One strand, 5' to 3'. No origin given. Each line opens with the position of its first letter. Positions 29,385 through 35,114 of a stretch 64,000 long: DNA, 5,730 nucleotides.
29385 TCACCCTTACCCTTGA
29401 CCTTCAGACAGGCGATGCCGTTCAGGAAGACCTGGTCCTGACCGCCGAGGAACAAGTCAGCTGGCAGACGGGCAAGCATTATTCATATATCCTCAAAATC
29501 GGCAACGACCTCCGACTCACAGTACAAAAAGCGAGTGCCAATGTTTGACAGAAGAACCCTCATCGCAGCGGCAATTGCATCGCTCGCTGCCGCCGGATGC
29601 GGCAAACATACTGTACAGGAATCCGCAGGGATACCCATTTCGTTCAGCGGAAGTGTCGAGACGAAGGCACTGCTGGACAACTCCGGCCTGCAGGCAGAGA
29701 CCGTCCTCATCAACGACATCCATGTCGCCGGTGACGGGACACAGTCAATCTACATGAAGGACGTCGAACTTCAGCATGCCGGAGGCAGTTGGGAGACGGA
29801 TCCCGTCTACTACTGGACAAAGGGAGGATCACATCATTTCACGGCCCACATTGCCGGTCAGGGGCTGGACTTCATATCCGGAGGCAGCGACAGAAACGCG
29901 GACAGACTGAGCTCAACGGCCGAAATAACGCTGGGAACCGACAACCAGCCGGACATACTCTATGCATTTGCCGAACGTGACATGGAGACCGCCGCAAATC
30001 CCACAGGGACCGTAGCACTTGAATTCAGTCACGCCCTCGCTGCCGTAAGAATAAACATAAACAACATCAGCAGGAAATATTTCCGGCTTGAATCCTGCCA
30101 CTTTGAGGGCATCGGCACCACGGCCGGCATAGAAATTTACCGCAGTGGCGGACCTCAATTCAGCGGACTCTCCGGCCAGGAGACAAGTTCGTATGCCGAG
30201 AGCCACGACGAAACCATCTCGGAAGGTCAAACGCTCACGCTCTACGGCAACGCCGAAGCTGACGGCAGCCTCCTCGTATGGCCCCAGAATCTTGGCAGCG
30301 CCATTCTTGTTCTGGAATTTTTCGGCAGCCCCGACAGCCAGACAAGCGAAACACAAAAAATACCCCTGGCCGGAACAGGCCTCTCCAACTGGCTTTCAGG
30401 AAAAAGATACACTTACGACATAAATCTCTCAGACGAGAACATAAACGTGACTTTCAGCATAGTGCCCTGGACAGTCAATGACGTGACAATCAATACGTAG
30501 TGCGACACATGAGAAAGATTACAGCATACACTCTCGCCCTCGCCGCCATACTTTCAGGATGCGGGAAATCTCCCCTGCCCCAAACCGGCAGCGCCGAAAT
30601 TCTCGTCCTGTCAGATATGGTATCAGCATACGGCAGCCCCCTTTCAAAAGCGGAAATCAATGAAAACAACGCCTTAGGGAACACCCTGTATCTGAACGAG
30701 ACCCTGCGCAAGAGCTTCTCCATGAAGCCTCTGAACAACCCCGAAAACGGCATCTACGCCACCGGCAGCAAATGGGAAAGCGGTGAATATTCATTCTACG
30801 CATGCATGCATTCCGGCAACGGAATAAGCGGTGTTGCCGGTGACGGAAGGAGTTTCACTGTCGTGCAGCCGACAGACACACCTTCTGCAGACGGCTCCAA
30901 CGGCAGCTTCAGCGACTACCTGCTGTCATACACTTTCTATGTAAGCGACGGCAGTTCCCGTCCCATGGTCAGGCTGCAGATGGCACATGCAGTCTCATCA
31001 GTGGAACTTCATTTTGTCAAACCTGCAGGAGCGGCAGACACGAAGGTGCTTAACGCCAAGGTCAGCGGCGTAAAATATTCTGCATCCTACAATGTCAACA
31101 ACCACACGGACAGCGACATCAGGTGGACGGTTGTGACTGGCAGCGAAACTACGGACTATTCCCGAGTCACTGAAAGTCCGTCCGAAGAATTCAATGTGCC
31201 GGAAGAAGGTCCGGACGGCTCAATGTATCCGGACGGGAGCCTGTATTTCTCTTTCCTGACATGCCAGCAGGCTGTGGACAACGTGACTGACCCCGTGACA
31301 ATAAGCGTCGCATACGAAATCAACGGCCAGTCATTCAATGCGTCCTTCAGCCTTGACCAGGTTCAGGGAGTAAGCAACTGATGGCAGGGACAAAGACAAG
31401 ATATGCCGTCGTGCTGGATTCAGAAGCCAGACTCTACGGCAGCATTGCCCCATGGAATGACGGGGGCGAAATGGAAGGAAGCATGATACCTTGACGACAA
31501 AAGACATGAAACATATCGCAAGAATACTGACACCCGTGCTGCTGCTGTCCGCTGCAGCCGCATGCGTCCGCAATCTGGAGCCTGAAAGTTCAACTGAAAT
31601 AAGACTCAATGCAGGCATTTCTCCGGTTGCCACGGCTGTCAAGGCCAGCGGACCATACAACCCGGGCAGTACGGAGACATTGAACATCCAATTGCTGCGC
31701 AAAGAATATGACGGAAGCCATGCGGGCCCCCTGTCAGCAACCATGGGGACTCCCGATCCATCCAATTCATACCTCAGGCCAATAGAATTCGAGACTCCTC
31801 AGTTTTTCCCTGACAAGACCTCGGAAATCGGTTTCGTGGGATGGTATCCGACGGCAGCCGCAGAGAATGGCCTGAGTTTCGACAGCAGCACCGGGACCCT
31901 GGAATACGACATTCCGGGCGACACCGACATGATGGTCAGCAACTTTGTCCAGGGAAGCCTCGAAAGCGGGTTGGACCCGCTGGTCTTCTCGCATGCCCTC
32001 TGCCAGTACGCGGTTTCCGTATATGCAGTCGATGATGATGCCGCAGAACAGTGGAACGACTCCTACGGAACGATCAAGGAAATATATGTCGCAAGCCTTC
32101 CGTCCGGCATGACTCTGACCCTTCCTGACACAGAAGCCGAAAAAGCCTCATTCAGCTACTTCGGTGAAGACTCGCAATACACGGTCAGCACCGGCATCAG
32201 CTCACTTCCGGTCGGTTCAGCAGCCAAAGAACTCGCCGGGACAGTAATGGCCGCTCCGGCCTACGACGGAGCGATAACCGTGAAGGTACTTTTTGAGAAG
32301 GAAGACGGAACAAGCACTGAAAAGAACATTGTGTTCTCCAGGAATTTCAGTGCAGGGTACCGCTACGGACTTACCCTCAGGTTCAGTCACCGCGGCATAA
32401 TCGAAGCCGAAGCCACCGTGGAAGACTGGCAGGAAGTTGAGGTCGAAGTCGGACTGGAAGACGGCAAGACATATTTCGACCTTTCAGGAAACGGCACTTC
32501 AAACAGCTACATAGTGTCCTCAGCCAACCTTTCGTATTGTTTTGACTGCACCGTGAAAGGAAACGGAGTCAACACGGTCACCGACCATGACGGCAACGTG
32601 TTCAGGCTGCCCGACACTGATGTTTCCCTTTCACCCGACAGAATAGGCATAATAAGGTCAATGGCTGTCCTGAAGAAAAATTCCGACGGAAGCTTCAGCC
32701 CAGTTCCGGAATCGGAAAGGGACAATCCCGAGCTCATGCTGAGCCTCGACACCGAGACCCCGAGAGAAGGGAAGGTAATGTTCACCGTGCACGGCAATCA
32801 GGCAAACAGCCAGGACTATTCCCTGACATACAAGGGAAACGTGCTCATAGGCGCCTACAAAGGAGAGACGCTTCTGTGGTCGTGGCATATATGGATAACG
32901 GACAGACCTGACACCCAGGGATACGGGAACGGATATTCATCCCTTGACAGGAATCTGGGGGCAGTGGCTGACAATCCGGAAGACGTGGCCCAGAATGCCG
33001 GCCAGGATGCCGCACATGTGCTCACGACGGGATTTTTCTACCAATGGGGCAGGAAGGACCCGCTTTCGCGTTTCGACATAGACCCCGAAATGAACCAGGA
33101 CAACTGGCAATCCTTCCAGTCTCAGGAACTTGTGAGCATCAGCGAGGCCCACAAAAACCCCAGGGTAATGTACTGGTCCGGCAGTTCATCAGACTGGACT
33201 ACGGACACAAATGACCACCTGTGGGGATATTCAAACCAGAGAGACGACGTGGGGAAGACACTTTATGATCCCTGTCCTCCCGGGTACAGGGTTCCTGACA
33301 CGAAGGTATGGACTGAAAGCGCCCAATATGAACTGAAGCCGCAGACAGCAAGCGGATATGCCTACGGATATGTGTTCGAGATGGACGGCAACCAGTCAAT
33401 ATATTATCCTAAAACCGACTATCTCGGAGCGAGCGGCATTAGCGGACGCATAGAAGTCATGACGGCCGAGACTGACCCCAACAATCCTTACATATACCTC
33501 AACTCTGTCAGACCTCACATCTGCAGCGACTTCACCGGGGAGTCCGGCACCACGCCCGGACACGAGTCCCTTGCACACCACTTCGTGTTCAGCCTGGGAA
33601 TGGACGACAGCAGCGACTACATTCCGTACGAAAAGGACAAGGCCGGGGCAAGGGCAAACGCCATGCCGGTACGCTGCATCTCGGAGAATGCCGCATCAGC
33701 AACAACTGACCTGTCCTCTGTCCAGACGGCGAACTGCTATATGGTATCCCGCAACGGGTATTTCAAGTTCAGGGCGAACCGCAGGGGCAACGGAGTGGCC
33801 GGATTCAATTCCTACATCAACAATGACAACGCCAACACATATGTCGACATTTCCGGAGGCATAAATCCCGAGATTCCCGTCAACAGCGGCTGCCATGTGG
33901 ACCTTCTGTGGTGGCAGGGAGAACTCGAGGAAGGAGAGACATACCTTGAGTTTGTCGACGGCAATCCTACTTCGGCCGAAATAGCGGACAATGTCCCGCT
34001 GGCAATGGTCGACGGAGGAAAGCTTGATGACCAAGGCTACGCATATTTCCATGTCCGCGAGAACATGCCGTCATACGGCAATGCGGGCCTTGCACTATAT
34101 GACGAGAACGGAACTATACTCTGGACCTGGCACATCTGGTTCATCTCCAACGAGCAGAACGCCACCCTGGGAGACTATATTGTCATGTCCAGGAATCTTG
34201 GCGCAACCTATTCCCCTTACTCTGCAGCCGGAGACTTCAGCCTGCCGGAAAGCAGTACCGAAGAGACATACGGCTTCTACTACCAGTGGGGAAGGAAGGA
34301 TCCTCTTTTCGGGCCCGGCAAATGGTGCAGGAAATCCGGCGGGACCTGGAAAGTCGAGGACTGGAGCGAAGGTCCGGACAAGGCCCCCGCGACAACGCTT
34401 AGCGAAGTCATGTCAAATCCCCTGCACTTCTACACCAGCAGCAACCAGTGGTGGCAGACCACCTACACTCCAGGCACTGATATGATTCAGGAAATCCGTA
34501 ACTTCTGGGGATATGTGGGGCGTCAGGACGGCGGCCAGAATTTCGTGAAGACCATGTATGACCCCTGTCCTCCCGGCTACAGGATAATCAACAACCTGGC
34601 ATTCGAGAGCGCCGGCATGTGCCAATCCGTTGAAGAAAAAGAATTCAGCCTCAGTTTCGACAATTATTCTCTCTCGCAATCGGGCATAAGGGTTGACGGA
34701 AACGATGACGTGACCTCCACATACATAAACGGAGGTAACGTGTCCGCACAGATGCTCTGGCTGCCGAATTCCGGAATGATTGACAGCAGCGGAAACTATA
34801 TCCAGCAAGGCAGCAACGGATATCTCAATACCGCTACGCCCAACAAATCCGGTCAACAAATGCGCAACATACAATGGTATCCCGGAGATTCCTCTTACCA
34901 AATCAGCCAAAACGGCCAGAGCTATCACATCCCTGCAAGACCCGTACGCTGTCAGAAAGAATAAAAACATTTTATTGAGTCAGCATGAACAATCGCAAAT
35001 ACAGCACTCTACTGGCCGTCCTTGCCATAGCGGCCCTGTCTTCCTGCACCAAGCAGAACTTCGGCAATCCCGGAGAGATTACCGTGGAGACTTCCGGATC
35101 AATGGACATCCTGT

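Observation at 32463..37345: Three copies of a roughly 400-aa beta-sandwich plus FISUMP-like lectin-type module appended to fimbrillin domains in two adjacent giant lipoproteins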

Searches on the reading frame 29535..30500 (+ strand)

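Call 18: search_protein_families(library=pfam, proteins=[window:29535-30500:+], max_evalue=0.01)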
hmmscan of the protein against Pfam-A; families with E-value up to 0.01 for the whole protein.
window:29535-30500:+ (321 aa): 2 families
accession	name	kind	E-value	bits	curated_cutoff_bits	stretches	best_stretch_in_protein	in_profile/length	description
PF13149.12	Mfa_like_1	-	8.7e-18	65.7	27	1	67-312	24-246/246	Fimbrillin-like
PF08842.16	Mfa2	-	0.0016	18.5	21.2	1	105-317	85-276/277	Fimbrillin-A associated anchor proteins Mfa1 and Mfa2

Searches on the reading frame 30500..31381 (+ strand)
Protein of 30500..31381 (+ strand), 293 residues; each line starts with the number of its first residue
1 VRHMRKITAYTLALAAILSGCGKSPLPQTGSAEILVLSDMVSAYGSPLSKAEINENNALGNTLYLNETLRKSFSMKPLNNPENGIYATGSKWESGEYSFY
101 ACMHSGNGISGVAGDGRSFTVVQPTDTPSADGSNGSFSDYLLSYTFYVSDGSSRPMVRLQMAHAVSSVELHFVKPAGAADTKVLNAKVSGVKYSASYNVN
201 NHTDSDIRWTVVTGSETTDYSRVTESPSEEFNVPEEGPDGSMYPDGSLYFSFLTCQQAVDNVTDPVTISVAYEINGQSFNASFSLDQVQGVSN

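Call 18: search_protein_families(library=pfam, proteins=[window:30500-31381:+], max_evalue=0.01)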
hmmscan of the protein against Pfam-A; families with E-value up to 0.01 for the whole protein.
window:30500-31381:+ (293 aa): 1 family
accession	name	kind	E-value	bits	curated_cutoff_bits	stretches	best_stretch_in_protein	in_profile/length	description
PF13149.12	Mfa_like_1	-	9.5e-06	26.2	27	1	90-220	53-184/246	Fimbrillin-like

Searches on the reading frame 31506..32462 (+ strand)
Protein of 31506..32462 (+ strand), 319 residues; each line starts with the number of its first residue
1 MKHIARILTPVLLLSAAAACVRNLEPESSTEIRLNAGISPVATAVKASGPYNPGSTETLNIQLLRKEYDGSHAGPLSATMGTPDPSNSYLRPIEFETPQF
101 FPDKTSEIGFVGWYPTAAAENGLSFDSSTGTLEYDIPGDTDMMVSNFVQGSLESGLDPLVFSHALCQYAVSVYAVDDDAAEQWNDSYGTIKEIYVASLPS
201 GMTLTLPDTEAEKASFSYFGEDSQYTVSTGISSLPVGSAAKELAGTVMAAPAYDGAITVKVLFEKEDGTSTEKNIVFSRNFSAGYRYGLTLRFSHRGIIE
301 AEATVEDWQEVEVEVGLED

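Call 61: search_solved_structures(query=window:31506-32462:+, max_evalue=1)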
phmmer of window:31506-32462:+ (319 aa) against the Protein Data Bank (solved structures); distinct sequences matched with E-value up to 1: 2.
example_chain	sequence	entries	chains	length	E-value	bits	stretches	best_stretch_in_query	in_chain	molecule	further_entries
5z6o_A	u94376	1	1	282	0.16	14.4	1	196-270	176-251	protease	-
3lsg_A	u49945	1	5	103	0.18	14.3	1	239-319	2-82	Two-component response regulator yesN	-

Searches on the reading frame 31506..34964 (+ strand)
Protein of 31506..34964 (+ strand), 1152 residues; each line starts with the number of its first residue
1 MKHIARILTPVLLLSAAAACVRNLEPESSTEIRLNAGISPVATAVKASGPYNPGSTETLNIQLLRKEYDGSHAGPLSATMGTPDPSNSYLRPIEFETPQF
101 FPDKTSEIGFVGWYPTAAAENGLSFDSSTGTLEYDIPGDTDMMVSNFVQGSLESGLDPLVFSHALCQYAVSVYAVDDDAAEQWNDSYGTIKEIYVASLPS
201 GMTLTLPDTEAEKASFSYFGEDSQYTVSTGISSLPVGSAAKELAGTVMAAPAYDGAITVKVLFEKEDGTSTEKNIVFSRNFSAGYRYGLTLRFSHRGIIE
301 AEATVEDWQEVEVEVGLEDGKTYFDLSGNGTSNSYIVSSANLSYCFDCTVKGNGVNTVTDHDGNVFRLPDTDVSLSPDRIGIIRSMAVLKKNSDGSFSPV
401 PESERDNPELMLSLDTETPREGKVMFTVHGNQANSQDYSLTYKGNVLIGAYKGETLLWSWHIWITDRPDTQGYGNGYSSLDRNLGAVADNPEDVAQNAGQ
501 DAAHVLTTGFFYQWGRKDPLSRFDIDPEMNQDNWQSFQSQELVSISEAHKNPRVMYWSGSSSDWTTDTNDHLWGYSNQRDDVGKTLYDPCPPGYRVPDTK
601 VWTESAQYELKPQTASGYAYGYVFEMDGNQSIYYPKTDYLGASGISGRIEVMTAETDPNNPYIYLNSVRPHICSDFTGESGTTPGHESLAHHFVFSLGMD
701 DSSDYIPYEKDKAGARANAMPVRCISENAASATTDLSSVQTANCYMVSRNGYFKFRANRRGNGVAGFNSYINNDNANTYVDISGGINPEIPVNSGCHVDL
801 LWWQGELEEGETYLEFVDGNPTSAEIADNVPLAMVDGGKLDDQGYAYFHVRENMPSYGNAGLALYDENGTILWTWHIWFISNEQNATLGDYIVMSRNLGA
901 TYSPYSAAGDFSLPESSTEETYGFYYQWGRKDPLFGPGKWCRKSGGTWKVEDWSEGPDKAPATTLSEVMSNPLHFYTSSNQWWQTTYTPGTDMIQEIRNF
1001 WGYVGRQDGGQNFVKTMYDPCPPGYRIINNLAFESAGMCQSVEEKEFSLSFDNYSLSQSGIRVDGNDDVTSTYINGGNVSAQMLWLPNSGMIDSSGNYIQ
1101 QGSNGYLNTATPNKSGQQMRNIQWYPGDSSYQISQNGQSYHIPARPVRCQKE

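Call 3: search_protein_families(library=pfam, proteins=[window:31506-34964:+], max_evalue=0.1)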
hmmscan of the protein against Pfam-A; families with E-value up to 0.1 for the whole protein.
window:31506-34964:+ (1152 aa): 1 family
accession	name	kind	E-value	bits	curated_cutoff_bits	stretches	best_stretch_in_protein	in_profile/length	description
PF13149.12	Mfa_like_1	-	4.3e-11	43.7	27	1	97-308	51-246/246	Fimbrillin-like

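Call 4: search_protein_families(library=ncbifam, proteins=[window:31506-34964:+], max_evalue=0.1)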
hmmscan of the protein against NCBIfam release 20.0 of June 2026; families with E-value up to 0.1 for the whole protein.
window:31506-34964:+ (1152 aa): 0 families

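Call 58: list_cluster_members(proteins=[window:31506-34961:+, window:34985-37342:+, L003:7742-11296:+, L003:11300-14026:+, L023:9107-11146:+, L071:5753-7942:+, L071:8023-10260:+, L078:8564-11584:+, L021:8216-11431:+, L028:9437-10798:+])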
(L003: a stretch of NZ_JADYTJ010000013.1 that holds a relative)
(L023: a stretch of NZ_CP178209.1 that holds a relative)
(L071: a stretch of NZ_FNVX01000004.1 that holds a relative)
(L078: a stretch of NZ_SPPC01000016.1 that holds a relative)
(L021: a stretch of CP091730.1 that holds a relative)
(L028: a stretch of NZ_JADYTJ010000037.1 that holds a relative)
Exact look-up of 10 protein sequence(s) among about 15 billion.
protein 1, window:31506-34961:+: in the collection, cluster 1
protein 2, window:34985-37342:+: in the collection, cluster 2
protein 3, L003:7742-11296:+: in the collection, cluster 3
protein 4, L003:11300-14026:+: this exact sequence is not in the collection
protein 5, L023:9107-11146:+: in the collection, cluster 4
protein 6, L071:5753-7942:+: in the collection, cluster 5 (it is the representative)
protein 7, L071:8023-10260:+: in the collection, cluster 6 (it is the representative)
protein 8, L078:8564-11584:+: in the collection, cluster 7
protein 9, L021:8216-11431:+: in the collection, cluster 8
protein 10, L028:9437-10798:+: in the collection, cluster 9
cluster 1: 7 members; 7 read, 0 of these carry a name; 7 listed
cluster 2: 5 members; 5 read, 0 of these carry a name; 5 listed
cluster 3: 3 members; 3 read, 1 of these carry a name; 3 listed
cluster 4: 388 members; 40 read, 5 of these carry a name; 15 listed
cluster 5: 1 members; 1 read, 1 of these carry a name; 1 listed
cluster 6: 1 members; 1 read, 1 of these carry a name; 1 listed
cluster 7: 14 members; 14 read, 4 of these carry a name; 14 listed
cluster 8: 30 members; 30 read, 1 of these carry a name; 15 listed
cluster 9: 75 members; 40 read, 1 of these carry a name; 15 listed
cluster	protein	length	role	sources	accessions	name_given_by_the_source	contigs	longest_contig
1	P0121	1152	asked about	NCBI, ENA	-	-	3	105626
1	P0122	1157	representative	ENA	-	-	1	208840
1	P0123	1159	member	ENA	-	-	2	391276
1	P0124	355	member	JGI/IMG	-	-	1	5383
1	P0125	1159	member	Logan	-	-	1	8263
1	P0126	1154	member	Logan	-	-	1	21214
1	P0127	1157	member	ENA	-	-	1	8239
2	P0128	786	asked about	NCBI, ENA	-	-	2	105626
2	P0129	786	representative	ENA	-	-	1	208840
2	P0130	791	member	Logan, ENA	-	-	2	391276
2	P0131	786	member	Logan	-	-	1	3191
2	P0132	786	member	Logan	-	-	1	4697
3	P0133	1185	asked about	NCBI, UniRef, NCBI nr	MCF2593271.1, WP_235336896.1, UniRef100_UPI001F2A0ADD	fimbrillin family protein [Bacteroides caecigallinarum] | fimbrillin family protein n=1 Tax=Bacteroides caecigallinarum TaxID=1411144 ...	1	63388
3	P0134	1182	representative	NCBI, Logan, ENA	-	-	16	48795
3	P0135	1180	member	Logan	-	-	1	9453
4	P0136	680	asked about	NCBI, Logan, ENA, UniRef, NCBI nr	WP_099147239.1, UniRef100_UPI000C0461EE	fimbrillin family protein [Bacteroides sp. KFT8] | fimbrillin family protein n=1 Tax=Bacteroides sp. KFT8 TaxID=2025659 RepID=UPI000C0461EE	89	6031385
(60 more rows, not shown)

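Call 60: search_solved_structures(query=P0136, max_evalue=1)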
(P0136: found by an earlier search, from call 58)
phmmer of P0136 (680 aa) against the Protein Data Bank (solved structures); distinct sequences matched with E-value up to 1: 1.
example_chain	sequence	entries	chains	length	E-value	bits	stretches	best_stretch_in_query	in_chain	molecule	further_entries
3ufi_A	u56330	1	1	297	0.15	13.9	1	54-246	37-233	hypothetical protein BACOVA_04980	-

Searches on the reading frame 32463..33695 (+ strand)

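Call 8: search_protein_families(library=pfam, proteins=[window:32463-33695:+], max_evalue=10)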
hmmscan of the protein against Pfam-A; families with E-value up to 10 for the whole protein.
window:32463-33695:+ (411 aa): 1 family
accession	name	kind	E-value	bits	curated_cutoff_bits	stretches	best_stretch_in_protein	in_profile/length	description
PF01807.25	Zn_ribbon_DnaG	-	0.22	11.8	24.9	1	14-47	44-78/98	CHC2 zinc finger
